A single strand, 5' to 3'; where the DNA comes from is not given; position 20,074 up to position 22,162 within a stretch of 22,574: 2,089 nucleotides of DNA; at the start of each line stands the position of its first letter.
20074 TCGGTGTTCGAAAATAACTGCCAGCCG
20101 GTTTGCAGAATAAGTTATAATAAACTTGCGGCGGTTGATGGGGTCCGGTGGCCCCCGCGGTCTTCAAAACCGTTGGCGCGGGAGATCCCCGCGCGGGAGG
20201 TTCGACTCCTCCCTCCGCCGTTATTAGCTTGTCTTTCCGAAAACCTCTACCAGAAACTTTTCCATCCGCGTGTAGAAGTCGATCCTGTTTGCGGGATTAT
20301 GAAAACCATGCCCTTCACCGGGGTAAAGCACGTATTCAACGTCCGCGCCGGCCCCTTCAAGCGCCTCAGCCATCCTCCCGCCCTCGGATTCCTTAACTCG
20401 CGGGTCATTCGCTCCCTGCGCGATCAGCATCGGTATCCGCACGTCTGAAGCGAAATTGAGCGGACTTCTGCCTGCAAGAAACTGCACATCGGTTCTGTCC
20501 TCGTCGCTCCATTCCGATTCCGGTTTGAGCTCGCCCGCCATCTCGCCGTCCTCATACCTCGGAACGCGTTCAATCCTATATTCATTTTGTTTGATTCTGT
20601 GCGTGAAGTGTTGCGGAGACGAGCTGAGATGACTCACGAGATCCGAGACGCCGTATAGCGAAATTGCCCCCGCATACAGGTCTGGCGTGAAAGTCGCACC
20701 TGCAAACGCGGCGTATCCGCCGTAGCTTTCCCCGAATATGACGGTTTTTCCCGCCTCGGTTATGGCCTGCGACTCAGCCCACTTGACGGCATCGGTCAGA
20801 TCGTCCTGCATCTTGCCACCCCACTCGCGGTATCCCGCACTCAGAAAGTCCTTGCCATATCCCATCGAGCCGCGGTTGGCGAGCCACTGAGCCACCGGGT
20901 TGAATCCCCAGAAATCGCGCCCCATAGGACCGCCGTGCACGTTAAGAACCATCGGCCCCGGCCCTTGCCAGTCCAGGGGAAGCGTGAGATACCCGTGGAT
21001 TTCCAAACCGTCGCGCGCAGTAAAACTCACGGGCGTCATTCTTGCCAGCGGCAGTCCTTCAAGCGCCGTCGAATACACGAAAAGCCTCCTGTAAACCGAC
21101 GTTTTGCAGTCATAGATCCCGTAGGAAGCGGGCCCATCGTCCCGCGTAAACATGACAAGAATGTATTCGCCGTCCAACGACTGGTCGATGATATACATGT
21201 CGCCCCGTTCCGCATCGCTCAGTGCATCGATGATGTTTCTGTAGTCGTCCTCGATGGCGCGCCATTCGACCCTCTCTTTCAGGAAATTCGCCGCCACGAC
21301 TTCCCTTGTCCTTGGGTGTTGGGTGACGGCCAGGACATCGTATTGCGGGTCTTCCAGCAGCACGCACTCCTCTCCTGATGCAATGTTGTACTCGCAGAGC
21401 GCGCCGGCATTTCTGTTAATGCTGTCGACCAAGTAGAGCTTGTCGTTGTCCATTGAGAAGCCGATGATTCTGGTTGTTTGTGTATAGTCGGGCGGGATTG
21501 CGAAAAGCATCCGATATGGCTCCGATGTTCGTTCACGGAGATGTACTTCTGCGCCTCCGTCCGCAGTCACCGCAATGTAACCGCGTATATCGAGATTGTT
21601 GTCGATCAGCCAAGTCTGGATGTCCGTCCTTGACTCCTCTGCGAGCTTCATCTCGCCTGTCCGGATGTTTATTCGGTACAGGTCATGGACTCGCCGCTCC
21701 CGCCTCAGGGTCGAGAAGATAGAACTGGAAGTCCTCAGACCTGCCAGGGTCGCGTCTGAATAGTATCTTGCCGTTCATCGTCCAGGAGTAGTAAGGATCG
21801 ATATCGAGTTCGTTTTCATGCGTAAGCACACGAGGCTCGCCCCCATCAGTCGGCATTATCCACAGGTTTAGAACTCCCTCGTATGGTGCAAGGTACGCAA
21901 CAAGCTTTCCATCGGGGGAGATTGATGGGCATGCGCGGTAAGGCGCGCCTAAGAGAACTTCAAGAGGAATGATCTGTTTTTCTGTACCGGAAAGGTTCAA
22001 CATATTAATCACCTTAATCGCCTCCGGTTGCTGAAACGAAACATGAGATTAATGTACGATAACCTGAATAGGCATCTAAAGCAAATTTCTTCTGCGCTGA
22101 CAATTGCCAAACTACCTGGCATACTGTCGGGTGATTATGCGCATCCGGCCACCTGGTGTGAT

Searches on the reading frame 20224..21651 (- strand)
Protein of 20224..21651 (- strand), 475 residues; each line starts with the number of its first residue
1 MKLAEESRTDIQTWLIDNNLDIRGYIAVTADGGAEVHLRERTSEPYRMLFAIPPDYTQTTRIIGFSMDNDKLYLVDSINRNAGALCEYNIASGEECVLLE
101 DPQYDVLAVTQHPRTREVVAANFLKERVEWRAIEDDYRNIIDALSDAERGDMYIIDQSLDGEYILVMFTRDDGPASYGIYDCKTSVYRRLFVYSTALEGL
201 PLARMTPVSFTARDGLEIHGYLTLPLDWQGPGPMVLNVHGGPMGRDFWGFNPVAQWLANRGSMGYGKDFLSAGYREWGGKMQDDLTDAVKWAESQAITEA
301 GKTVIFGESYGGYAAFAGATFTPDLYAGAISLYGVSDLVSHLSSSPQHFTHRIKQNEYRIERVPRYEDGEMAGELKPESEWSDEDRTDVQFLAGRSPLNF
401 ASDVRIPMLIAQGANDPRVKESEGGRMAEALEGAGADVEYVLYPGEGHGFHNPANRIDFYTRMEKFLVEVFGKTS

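Call 7: search_protein_families(library=pfam, proteins=[window:20224-21651:-])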
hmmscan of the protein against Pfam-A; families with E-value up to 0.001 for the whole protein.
window:20224-21651:- (475 aa): 9 families
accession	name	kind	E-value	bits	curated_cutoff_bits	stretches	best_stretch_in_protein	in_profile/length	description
PF00326.27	Peptidase_S9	-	1.4e-34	119.9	22.6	1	257-473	20-212/213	Prolyl oligopeptidase family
PF01738.24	DLH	-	3.2e-12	46.9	21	1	396-457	134-195/217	Dienelactone hydrolase family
PF02129.25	Peptidase_S15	-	9.5e-10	39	23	1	269-444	63-257/262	X-Pro dipeptidyl-peptidase (S15 family)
PF07859.19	Abhydrolase_3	-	3e-08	34.1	25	1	283-451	50-209/210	alpha/beta hydrolase fold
PF12146.15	Hydrolase_4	-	9.4e-07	28.8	27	0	401-452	187-236/239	Serine aminopeptidase, S33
PF12697.13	Abhydrolase_6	-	1.6e-06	29.4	26.3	1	238-451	4-207/217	Alpha/beta hydrolase family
PF00756.26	Esterase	-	6e-05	23.4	22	1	290-448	104-226/251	Putative esterase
PF00561.26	Abhydrolase_1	-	0.00015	22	25.8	0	378-449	172-239/245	alpha/beta hydrolase fold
PF20434.5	BD-FAE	-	0.00055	20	26.8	0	228-430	9-214/215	BD-FAE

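Call 8: search_protein_families(library=ncbifam, proteins=[window:20224-21651:-])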
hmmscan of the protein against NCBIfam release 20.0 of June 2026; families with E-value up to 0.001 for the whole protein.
window:20224-21651:- (475 aa): 2 families
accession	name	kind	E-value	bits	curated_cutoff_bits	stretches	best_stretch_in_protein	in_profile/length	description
NF053518.1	DipepPtdsDpp5Prph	equivalog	1.2e-08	34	900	0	385-460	568-643/655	dipeptidyl-peptidase Dpp5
NF041440.1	hydrolase_YghX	exception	3.3e-07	29.7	460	0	396-454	211-268/292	YghX family hydrolase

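Call 11: find_encoding_contigs(protein=window:20224-21651:-, flank=10000, max_places=10)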
Protein window:20224-21651:- (475 aa): 4 contigs read that carry it; 3 places shown.
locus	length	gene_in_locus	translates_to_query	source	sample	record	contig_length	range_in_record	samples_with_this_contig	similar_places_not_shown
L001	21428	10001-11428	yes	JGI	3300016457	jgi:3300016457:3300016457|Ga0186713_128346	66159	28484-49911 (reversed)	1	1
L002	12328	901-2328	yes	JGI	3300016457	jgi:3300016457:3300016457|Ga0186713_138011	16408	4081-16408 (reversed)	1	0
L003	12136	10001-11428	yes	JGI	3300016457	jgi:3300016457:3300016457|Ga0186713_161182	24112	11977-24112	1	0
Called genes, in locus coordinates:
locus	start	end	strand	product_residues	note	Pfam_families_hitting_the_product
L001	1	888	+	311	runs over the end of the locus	PF00924:MS_channel_2nd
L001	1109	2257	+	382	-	PF01098:FTSW_RODA_SPOVE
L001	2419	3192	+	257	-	PF20560:MotA_N, PF01618:MotA_ExbB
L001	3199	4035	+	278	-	PF13677:MotB_plug, PF00691:OmpA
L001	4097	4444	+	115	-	-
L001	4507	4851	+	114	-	-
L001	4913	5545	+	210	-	PF03748:FliL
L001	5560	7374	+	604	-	PF01436:NHL (faint), PF17170:DUF5128 (faint), PF25021:TEN_NHL (faint), PF08450:SGL (weak)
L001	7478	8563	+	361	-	PF13487:HD_5, PF01966:HD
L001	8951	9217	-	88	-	PF12762:DDE_Tnp_IS1595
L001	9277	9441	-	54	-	-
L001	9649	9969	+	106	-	PF26549:Tricorn_N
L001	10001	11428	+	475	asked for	PF12146:Hydrolase_4 (faint), PF12697:Abhydrolase_6 (weak), PF00326:Peptidase_S9, PF02129:Peptidase_S15, PF07859:Abhydrolase_3, PF01738:DLH (weak)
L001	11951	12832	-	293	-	PF00583:Acetyltransf_1 (weak), PF08445:FR47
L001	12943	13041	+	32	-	-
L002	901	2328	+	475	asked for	PF12146:Hydrolase_4 (faint), PF12697:Abhydrolase_6 (weak), PF00326:Peptidase_S9, PF02129:Peptidase_S15, PF07859:Abhydrolase_3, PF01738:DLH (weak)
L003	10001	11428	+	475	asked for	PF12146:Hydrolase_4 (faint), PF12697:Abhydrolase_6 (weak), PF00326:Peptidase_S9, PF02129:Peptidase_S15, PF07859:Abhydrolase_3, PF01738:DLH (weak)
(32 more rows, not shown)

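Call 18: find_homologous_proteins(query=window:20224-21651:-, max_evalue=1e-30)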
Query window:20224-21651:- (475 aa): 7992 proteins with E <= 1e-30 among 8000 candidates; the best 120 are listed.
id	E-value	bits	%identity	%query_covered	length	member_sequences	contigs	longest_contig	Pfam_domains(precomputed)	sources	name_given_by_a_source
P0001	0.0e+0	1102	100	100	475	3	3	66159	PF02129.25,PF00326.28,PF07859.20,PF12697.14,PF01738.25,PF12146.16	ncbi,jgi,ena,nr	ncbi:S9 family peptidase [bacterium]|nr:S9 family peptidase [bacterium]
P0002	6.2e-139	482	48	99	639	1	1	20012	PF02129.25,PF00326.28,PF05448.19,PF12697.14,PF01738.25,PF12146.16,PF20434.6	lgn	-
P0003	2.5e-138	480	48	99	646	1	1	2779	PF02129.25,PF00326.28,PF12697.14,PF01738.25,PF00561.27,PF12146.16,PF20434.6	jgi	jgi:dienelactone hydrolase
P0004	9.4e-138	478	45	99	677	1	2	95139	PF02129.25,PF00326.28,PF07859.20,PF26549.1,PF05448.19,PF12697.14,PF01738.25,PF12146.16,PF20434.6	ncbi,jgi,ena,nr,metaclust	ncbi:MAG: S9 family peptidase [Candidatus Electryonea clarkiae]|nr:S9 family peptidase [Candidatus E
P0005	2.0e-136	474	47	99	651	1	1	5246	PF02129.25,PF00326.28,PF12697.14,PF01738.25,PF00561.27,PF12146.16,PF20434.6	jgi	jgi:dienelactone hydrolase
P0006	8.0e-136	472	46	99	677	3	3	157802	PF02129.25,PF00326.28,PF07859.20,PF26549.1,PF12697.14,PF01738.25,PF12146.16,PF20434.6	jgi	-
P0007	8.9e-136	472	46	99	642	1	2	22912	PF02129.25,PF00326.28,PF12697.14,PF01738.25,PF12146.16,PF20434.6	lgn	-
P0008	1.5e-135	471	45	99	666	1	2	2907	PF02129.25,PF00326.28,PF26549.1,PF05448.19,PF12697.14,PF01738.25,PF12146.16,PF20434.6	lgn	-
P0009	7.9e-135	468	47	99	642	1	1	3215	PF02129.25,PF00326.28,PF12697.14,PF01738.25,PF00561.27,PF12146.16,PF20434.6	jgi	jgi:dienelactone hydrolase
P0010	9.0e-135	468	47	99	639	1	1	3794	PF02129.25,PF00326.28,PF07859.20,PF26549.1,PF05448.19,PF12697.14,PF01738.25,PF12146.16,PF20434.6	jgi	jgi:dipeptidyl aminopeptidase/acylaminoacyl peptidase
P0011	2.6e-133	463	47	99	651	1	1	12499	PF02129.25,PF00326.28,PF12697.14,PF01738.25,PF00561.27,PF12146.16,PF20434.6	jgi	jgi:dipeptidyl aminopeptidase/acylaminoacyl peptidase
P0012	5.6e-132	459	46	97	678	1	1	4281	PF02129.25,PF00326.28,PF26549.1,PF12697.14,PF01738.25,PF12146.16,PF20434.6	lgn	-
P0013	2.0e-131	457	46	99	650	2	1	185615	PF02129.25,PF00326.28,PF26549.1,PF12697.14,PF01738.25,PF12146.16,PF20434.6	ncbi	ncbi:MAG: S9 family peptidase [Planctomycetota bacterium]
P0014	3.9e-131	456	46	97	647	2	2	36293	PF02129.25,PF00326.28,PF07859.20,PF26549.1,PF12697.14,PF01738.25,PF12146.16,PF20434.6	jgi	-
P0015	5.2e-131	456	46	99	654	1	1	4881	PF02129.25,PF00326.28,PF26549.1,PF05448.19,PF12697.14,PF01738.25,PF00561.27,PF12146.16,PF20434.6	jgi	jgi:dipeptidyl aminopeptidase/acylaminoacyl peptidase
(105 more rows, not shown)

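Call 43: find_encoding_contigs(protein=P0002, flank=10000, max_places=2)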
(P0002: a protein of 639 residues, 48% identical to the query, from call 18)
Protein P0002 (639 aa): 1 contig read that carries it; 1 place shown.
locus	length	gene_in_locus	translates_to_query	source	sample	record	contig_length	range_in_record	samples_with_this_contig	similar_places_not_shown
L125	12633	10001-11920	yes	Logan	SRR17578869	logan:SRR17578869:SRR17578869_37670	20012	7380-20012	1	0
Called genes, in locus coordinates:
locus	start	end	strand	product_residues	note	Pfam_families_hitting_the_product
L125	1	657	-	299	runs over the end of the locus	PF01619:Pro_dh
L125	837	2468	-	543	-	PF01522:Polysacc_deac_1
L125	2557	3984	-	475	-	-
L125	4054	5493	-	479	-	PF00535:Glycos_transf_2, PF10111:Glyco_tranf_2_2 (faint), PF13641:Glyco_tranf_2_3, PF03142:Chitin_synth_2 (weak), PF13632:Glyco_trans_2_3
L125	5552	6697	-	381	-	PF03130:HEAT_PBS (faint), PF02985:HEAT (faint), PF13646:HEAT_2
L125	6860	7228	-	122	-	PF00072:Response_reg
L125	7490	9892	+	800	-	-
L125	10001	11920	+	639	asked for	PF05448:AXE1 (faint), PF02129:Peptidase_S15, PF20434:BD-FAE (faint), PF00326:Peptidase_S9, PF12146:Hydrolase_4, PF12697:Abhydrolase_6, PF00326:Peptidase_S9, PF01738:DLH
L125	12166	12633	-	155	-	?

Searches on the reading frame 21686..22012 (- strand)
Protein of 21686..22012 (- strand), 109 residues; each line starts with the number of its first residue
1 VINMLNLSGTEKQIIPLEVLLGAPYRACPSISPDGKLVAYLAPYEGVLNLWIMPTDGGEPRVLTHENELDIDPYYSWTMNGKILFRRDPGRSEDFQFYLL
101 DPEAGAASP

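Call 54: search_protein_families(library=pfam, proteins=[window:21686-22012:-], max_evalue=0.01)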
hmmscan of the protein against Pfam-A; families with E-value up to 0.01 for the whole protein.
window:21686-22012:- (109 aa): 1 family
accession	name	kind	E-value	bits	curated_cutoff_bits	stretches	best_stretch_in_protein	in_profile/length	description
PF07676.18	PD40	-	0.00091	19.6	20.9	0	28-41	13-26/38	WD40-like Beta Propeller Repeat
